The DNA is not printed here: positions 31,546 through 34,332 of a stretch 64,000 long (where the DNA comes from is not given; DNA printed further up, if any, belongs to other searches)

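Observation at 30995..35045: Three-gene operon: membrane protein, HerA/FtsK-like ATPase and ART-like protein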

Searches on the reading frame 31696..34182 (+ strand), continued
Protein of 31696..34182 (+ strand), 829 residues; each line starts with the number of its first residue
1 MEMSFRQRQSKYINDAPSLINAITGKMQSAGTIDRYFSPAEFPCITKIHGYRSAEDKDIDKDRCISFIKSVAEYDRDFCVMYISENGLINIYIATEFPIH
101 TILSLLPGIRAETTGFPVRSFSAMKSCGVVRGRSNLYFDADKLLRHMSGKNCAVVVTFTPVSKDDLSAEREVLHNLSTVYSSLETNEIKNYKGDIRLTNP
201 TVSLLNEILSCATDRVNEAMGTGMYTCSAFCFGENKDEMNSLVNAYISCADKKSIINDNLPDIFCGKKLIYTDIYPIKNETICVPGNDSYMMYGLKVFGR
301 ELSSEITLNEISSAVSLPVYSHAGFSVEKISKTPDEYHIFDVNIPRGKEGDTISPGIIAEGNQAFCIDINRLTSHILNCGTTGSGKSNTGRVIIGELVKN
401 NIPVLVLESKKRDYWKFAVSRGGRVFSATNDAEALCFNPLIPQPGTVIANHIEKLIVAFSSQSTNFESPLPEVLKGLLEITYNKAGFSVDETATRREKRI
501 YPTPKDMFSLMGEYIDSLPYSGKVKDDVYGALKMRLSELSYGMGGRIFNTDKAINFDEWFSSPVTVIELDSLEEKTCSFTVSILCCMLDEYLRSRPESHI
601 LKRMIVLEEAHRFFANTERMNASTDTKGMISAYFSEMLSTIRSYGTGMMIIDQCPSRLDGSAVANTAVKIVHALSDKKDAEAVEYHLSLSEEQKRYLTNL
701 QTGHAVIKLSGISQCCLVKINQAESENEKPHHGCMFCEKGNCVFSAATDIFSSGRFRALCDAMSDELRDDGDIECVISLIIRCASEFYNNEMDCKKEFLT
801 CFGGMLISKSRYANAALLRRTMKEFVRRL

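Call 98: get_annotated_region(hit=H1, flank=6000)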
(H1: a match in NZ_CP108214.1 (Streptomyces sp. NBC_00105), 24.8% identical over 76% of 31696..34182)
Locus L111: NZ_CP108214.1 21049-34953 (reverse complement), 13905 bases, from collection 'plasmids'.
description: Streptomyces sp. NBC_00105 plasmid unnamed1, complete sequence
organism: Streptomyces sp. NBC_00105 (NCBI taxid 2903622)
taxonomy: Bacteria; Actinomycetota; Actinomycetes; Kitasatosporales; Streptomycetaceae; Streptomyces; Streptomyces sp. NBC 00105
host: -; source: -; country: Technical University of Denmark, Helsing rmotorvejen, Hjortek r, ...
typing (MOB-suite, as given by PLSDB): non-mobilizable
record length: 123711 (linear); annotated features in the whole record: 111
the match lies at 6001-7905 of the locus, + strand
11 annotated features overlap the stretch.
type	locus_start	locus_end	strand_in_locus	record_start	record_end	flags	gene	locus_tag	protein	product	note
CDS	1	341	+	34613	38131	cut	-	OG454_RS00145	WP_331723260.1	tetratricopeptide repeat protein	-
CDS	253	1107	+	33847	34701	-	-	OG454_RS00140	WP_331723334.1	replication-relaxation family protein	-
CDS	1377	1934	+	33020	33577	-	-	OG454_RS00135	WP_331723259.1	hypothetical protein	-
CDS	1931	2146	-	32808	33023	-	-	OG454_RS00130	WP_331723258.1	DUF6207 family protein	-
CDS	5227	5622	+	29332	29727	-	-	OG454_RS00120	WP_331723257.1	hypothetical protein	-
CDS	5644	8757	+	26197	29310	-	-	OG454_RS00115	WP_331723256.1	DUF87 domain-containing protein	-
CDS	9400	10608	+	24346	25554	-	-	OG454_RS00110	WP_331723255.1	hypothetical protein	-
CDS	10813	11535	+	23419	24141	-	-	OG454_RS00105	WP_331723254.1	Ku protein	GO:0006303 - double-strand break repair via nonhomologous end joining [Evidence IEA]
CDS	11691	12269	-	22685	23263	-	-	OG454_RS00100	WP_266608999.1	ATP-binding protein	-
CDS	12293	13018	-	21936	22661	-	-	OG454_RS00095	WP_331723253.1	class I SAM-dependent methyltransferase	-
CDS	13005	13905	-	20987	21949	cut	-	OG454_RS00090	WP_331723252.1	glycosyltransferase family A protein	-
